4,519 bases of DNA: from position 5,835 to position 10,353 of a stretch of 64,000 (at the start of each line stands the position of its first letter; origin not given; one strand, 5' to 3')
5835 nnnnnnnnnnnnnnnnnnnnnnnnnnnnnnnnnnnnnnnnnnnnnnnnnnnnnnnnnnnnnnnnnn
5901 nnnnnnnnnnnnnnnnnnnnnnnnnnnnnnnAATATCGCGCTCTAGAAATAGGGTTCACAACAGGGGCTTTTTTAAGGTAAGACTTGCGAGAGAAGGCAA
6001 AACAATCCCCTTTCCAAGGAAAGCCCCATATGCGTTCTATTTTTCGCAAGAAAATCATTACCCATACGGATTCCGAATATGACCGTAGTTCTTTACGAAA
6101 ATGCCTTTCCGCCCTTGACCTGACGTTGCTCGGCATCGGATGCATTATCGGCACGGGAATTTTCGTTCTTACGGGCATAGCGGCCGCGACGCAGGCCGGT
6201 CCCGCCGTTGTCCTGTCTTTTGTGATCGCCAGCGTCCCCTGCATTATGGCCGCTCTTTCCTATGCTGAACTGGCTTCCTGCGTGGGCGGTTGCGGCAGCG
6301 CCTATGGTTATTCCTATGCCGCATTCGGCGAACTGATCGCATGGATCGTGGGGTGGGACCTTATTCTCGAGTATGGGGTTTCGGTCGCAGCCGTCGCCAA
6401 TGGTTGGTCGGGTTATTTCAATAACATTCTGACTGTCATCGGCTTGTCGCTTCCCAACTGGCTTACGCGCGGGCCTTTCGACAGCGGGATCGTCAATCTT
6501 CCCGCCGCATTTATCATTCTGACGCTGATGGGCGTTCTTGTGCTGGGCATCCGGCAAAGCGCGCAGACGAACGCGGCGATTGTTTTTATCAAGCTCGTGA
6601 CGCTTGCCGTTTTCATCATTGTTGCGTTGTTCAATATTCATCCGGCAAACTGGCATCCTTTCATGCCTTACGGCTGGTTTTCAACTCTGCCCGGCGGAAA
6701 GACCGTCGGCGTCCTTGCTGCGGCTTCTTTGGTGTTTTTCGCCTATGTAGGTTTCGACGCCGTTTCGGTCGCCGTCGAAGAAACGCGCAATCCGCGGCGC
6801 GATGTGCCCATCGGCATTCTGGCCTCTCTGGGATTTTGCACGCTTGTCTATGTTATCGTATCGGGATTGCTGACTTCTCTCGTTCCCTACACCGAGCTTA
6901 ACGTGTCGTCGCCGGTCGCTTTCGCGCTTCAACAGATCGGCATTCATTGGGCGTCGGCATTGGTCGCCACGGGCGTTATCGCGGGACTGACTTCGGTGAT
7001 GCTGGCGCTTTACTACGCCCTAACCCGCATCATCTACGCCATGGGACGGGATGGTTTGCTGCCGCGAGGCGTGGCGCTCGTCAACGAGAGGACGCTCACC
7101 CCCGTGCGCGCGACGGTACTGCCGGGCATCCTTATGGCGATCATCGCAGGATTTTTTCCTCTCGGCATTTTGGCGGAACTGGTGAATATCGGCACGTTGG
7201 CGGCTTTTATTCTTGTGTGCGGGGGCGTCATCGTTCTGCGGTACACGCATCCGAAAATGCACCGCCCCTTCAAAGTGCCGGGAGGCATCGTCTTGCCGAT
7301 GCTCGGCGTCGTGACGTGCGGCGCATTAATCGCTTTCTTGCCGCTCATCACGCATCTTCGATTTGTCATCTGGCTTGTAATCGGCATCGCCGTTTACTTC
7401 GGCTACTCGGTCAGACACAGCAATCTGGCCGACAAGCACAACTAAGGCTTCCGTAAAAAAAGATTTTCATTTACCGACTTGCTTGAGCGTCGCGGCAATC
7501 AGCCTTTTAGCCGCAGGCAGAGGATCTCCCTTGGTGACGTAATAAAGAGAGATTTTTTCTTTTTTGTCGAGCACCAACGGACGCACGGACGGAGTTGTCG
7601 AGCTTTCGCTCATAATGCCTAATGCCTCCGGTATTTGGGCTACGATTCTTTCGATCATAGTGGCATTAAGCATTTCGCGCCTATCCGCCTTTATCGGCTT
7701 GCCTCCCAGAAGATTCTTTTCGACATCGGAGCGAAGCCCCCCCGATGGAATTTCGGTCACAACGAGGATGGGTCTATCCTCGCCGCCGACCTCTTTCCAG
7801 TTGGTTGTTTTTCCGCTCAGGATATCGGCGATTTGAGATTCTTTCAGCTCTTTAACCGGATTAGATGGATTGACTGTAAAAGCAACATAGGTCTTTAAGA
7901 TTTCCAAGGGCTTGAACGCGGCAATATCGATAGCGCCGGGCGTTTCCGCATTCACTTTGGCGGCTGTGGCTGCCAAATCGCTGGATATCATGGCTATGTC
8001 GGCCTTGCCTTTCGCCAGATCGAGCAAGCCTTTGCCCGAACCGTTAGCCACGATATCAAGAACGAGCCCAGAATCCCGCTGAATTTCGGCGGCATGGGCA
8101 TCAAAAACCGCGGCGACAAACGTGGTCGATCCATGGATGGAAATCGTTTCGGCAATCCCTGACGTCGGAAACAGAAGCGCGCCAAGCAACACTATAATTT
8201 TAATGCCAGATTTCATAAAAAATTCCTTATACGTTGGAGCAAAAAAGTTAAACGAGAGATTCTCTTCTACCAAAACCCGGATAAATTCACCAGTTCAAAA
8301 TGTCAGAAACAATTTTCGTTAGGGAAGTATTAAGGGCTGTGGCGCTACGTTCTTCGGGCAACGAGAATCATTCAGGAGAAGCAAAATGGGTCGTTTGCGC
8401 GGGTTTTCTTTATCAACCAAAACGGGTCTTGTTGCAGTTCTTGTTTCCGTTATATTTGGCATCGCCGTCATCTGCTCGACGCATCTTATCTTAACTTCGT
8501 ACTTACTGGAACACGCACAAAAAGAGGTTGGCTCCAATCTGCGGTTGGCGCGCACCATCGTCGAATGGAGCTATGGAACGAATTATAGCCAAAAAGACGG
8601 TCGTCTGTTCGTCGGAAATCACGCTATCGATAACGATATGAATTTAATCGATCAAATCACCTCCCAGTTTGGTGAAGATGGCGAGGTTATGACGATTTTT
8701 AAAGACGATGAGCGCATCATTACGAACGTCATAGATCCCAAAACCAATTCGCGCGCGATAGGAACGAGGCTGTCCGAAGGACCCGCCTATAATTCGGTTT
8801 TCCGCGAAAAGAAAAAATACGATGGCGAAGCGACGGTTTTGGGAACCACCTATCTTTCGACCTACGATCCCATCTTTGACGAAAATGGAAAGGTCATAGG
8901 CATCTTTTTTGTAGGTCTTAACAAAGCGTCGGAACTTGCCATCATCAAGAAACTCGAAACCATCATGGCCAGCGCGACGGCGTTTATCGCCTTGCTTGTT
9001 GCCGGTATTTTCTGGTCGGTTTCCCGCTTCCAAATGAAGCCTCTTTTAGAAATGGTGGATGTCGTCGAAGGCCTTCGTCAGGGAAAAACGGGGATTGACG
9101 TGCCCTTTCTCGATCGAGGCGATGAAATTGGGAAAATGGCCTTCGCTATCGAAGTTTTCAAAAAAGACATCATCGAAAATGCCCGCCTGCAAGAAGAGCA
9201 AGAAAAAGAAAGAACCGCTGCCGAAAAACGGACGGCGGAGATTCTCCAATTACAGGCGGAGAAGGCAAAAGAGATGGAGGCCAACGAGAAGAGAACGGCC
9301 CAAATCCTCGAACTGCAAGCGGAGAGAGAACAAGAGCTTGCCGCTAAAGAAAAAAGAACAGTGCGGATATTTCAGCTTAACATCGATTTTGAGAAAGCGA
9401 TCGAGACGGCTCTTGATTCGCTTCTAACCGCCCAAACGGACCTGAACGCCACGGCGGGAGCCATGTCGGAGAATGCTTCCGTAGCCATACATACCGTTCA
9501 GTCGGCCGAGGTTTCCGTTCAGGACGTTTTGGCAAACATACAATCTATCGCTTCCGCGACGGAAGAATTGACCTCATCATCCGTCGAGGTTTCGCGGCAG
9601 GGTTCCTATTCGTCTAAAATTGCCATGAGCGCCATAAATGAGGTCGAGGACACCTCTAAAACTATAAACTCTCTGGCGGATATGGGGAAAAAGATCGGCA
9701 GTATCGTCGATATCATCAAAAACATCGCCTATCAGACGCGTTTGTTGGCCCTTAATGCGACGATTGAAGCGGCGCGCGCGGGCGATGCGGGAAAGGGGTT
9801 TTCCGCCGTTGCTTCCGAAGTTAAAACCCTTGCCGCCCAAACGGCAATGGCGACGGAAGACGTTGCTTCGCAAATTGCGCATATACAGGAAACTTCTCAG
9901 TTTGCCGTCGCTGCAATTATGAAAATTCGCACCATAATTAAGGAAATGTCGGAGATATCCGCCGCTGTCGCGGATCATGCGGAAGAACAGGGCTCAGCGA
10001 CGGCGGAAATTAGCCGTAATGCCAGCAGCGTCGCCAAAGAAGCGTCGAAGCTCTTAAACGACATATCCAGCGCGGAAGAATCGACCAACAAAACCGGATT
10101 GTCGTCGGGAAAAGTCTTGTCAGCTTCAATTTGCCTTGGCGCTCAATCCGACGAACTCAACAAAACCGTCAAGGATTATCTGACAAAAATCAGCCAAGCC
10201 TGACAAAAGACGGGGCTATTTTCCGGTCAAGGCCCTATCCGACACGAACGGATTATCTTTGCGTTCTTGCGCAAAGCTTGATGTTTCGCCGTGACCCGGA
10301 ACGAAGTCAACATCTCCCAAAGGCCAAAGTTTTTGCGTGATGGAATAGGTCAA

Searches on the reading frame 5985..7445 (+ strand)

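Call 20: search_protein_families(library=pfam, proteins=[window:5985-7445:+], max_evalue=0.001)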
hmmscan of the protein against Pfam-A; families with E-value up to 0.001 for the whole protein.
window:5985-7445:+ (486 aa): 3 families
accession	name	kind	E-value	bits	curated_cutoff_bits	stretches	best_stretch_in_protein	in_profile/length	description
PF13520.12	AA_permease_2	-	6.6e-49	167.4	27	1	41-456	1-408/427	Amino acid permease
PF00324.27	AA_permease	-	4.7e-35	121.6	24.6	1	46-459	2-427/470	Amino acid permease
PF13906.12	AA_permease_C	-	3.1e-08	34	27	1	429-479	1-51/51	C-terminus of AA_permease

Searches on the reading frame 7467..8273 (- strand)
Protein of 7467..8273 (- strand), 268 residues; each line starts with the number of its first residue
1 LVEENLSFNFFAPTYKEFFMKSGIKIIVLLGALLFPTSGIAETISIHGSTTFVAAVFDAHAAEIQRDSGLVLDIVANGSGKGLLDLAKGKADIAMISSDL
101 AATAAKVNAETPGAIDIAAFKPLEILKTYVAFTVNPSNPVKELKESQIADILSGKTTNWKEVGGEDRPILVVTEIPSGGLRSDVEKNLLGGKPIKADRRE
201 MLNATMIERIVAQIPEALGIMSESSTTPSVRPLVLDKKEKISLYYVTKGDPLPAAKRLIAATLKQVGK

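Call 20: search_protein_families(library=pfam, proteins=[window:7467-8273:-], max_evalue=0.001)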
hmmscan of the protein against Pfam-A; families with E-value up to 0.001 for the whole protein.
window:7467-8273:- (268 aa): 2 families
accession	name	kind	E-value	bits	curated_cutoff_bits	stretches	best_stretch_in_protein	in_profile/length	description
PF12849.12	PBP_like_2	-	3.2e-22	80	27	1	41-227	9-190/267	PBP superfamily domain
PF12727.12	PBP_like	-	0.00028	20.5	27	1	62-188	2-113/193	PBP superfamily domain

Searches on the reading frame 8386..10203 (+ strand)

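Call 19: search_protein_families(library=pfam, proteins=[window:8386-10203:+], max_evalue=0.001)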
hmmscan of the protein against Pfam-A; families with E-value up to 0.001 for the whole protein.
window:8386-10203:+ (605 aa): 5 families
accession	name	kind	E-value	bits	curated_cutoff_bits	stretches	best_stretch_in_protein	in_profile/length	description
PF17202.10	sCache_3_3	-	1.2e-28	100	28.8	1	80-189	2-106/107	Single cache domain 3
PF00015.26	MCPsignal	-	9.6e-28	97.6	34.6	1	406-564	4-165/172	Methyl-accepting chemotaxis protein (MCP) signalling domain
PF17201.10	Cache_3-Cache_2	-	2.7e-18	66.7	27.7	1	74-189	71-193/299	Cache 3/Cache 2 fusion domain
PF17203.10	sCache_3_2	-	6.4e-14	52.6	28.4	1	71-189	33-137/140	Single cache domain 3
PF00672.30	HAMP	-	6e-06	26.9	25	0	212-258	2-47/53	HAMP domain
